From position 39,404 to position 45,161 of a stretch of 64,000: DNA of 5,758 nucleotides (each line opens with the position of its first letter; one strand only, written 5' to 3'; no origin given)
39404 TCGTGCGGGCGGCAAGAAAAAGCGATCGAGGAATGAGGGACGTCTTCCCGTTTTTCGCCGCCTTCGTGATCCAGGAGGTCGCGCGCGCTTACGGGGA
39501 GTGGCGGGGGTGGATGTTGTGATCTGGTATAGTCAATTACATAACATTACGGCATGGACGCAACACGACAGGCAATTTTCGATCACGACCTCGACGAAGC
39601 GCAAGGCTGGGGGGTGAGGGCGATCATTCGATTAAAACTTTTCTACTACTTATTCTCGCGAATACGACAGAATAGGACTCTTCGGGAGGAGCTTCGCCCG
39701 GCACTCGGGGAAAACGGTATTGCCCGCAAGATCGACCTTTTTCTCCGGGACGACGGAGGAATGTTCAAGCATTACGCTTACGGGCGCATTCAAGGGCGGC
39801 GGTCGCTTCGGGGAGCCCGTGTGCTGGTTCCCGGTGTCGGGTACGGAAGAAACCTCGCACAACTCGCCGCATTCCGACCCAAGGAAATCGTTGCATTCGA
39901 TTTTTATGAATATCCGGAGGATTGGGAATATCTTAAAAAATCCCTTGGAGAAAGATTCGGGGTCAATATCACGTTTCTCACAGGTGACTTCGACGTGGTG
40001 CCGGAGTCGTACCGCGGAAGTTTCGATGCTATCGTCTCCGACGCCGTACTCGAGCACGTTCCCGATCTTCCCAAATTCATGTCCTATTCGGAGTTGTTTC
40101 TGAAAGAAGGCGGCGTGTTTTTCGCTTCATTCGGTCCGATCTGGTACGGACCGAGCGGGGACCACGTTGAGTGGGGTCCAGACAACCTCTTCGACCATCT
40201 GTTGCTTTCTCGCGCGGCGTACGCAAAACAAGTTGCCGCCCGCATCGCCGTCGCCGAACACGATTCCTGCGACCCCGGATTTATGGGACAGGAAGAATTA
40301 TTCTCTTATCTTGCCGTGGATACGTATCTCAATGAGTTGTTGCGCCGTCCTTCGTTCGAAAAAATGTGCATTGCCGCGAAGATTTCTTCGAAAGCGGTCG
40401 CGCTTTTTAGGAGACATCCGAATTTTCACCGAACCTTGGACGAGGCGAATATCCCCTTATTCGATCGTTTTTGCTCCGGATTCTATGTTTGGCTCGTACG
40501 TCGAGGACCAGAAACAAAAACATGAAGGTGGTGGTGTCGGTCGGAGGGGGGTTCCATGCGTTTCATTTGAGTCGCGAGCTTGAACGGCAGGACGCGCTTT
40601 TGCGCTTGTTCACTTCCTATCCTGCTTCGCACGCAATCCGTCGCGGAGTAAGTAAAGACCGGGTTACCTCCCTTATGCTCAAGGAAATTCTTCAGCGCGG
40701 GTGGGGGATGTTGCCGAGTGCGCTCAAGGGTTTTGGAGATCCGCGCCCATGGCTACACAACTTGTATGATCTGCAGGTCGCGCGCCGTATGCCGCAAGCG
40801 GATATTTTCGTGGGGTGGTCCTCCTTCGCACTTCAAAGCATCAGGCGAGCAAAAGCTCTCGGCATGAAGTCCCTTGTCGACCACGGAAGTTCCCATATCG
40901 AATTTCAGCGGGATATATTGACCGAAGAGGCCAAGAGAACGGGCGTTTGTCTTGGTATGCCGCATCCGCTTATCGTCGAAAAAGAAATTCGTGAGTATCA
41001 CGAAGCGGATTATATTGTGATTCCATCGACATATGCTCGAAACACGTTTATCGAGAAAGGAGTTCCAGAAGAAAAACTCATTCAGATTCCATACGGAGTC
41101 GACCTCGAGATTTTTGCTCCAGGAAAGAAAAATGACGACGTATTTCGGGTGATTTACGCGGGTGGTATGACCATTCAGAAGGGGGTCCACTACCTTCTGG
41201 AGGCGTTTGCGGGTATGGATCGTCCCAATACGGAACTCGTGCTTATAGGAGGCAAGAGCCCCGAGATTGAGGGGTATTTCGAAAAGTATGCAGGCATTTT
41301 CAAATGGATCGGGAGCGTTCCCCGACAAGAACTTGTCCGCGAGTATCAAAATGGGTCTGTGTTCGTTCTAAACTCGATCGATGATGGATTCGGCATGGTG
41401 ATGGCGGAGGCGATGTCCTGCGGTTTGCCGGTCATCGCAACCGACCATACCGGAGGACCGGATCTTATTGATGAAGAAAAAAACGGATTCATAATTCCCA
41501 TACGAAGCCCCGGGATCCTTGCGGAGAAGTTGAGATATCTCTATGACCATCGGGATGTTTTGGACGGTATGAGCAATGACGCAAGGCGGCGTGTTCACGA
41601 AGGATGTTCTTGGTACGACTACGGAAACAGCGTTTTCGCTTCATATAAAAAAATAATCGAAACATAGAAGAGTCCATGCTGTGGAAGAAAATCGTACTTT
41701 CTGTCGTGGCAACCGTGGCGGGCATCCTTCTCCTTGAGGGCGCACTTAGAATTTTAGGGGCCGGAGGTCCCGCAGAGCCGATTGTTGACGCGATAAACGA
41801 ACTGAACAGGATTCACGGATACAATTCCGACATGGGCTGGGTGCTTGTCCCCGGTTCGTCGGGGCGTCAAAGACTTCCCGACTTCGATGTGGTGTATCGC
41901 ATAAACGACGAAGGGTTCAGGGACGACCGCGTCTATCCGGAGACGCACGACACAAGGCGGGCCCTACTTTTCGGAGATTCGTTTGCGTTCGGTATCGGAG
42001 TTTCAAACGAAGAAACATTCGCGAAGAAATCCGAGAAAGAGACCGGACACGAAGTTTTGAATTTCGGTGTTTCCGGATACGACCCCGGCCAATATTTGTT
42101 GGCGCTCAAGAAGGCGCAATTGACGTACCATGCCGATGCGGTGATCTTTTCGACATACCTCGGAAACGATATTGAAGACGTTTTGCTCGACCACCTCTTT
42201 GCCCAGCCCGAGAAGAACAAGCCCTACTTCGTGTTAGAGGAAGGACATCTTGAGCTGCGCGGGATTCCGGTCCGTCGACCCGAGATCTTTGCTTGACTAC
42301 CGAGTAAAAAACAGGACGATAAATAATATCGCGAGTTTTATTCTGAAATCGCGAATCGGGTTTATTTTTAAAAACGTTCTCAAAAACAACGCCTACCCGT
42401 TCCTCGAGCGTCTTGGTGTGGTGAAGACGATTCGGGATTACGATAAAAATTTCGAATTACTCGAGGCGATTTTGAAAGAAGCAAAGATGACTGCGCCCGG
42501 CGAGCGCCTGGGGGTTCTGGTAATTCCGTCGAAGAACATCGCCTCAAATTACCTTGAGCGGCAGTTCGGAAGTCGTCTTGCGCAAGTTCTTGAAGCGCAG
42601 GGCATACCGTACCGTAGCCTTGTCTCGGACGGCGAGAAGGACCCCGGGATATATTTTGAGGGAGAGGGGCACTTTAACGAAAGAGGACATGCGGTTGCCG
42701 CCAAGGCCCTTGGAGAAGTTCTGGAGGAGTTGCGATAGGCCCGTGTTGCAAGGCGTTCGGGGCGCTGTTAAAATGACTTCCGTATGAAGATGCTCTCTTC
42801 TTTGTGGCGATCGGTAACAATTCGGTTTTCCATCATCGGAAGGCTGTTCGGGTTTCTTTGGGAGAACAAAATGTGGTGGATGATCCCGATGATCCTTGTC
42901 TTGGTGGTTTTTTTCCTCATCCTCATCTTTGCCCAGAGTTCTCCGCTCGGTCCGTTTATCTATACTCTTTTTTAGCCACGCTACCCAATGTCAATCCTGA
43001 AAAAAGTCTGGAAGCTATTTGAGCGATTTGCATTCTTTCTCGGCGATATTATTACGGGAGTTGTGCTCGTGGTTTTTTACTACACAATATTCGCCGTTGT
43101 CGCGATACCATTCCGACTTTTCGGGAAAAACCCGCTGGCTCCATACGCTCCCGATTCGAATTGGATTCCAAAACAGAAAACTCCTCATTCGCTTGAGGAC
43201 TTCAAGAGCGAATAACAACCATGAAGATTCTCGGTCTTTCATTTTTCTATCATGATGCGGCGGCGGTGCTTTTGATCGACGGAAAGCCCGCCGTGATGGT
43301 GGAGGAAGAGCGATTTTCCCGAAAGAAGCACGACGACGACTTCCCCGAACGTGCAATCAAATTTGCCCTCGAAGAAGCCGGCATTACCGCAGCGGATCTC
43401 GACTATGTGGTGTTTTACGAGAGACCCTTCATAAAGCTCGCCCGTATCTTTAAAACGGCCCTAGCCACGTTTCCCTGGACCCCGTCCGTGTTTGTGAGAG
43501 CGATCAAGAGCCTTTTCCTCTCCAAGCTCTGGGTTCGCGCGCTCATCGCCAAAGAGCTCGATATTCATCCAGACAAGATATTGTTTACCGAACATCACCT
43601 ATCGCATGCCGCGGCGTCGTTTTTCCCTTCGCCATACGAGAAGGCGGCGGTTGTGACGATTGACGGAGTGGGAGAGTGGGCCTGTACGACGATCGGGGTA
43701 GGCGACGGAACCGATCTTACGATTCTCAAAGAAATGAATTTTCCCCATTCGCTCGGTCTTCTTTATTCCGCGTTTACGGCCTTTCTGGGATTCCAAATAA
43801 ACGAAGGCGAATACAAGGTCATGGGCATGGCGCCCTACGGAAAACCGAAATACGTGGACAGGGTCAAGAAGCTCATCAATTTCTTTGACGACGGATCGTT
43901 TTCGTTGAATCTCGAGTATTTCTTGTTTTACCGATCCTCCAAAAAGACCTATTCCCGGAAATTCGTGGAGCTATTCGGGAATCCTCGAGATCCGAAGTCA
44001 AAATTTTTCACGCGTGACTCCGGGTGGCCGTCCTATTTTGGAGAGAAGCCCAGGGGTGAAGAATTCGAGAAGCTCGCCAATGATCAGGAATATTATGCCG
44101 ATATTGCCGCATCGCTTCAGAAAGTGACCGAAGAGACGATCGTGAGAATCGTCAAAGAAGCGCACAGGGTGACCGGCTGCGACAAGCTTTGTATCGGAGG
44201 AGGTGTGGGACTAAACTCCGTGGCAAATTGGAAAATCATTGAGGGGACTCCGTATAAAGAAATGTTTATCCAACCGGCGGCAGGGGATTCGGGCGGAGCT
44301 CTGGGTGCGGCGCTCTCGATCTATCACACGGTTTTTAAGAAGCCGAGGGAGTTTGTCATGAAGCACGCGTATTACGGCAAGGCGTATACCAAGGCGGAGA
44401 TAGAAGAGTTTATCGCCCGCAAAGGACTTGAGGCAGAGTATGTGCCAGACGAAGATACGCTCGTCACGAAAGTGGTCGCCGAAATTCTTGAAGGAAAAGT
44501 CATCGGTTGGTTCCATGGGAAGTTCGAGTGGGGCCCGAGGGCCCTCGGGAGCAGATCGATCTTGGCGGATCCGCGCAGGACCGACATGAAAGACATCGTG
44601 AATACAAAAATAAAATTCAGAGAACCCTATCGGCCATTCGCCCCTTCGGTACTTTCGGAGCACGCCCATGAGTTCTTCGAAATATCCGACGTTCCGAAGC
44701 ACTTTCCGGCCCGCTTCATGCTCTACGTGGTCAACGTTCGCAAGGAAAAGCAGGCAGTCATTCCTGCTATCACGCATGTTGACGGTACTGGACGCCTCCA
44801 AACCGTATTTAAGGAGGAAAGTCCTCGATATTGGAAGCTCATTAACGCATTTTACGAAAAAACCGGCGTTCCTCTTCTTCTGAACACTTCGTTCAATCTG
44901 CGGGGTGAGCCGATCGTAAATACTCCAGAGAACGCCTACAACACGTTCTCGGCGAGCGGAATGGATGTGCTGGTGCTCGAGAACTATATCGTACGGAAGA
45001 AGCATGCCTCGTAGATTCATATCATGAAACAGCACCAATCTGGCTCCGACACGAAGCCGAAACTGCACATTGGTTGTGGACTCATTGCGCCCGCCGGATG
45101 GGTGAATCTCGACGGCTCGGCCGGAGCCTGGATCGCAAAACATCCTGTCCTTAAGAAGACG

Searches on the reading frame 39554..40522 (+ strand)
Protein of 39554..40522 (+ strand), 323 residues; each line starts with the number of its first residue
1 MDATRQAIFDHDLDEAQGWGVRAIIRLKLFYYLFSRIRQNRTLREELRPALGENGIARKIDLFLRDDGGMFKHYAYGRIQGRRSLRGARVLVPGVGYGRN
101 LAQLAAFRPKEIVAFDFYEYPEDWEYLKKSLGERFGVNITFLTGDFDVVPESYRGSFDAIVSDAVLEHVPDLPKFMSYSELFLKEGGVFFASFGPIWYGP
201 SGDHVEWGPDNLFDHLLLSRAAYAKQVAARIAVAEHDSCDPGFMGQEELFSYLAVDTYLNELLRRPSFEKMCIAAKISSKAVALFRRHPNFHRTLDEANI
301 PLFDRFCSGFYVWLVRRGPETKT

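Call 9: search_protein_families(library=pfam, proteins=[window:39554-40522:+], max_evalue=0.001)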
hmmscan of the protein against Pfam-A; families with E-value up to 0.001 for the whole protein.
window:39554-40522:+ (323 aa): 5 families
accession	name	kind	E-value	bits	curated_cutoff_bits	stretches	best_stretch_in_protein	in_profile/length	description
PF08241.18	Methyltransf_11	-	6.3e-09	36.8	21.2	1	93-190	3-94/95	Methyltransferase domain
PF13489.12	Methyltransf_23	-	8.6e-08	32.5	27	1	85-190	21-115/164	Methyltransferase domain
PF13847.12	Methyltransf_31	-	3.3e-07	30.5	27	1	87-191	4-109/145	Methyltransferase domain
PF13649.12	Methyltransf_25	-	3.4e-07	31.3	27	1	90-187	1-97/97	Methyltransferase domain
PF08242.18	Methyltransf_12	-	3.7e-05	24.8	30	1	94-189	4-98/98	Methyltransferase domain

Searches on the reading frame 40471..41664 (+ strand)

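Call 9: search_protein_families(library=pfam, proteins=[window:40471-41664:+], max_evalue=0.001)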
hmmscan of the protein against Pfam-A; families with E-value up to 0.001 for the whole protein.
window:40471-41664:+ (398 aa): 5 families
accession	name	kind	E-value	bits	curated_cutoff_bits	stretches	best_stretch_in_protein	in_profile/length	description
PF00534.26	Glycos_transf_1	-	2.1e-30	106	26.4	1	213-373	4-171/172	Glycosyl transferases group 1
PF13692.12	Glyco_trans_1_4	-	5.9e-28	98.3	27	1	226-359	3-141/142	Glycosyl transferases group 1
PF13439.12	Glyco_transf_4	-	2.3e-08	34.7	28.5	1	25-213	3-169/170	Glycosyltransferase Family 4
PF20706.3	GT4-conflict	-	5.5e-08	32.6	26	1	223-336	196-323/385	Family 4 Glycosyltransferase in conflict systems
PF13524.12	Glyco_trans_1_2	-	1.8e-06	28.4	25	1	257-380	18-134/144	Glycosyl transferase-like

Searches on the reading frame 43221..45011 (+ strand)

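Call 9: search_protein_families(library=pfam, proteins=[window:43221-45011:+], max_evalue=0.001)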
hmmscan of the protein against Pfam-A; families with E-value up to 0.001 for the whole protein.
window:43221-45011:+ (597 aa): 3 families
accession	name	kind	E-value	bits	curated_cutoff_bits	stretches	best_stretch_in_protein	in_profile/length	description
PF02543.21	Carbam_trans_N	-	8.5e-75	252.8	24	1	2-365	1-346/346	Carbamoyltransferase N-terminus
PF16861.10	Carbam_trans_C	-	5.2e-70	234.8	27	1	421-593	3-170/170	Carbamoyltransferase C-terminus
PF00814.31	TsaD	-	5e-06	26.8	24.8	0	285-335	190-233/264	tRNA N6-adenosine threonylcarbamoyltransferase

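Call 19: search_protein_families(library=ncbifam, proteins=[window:43221-45011:+], max_evalue=0.00001)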
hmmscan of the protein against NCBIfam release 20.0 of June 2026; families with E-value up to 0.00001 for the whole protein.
window:43221-45011:+ (597 aa): 1 family
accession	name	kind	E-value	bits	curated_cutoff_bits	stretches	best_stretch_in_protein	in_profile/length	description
NF041651.1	nodul_NodU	equivalog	1e-41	143.4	1000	1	293-564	271-528/556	nodulation protein NodU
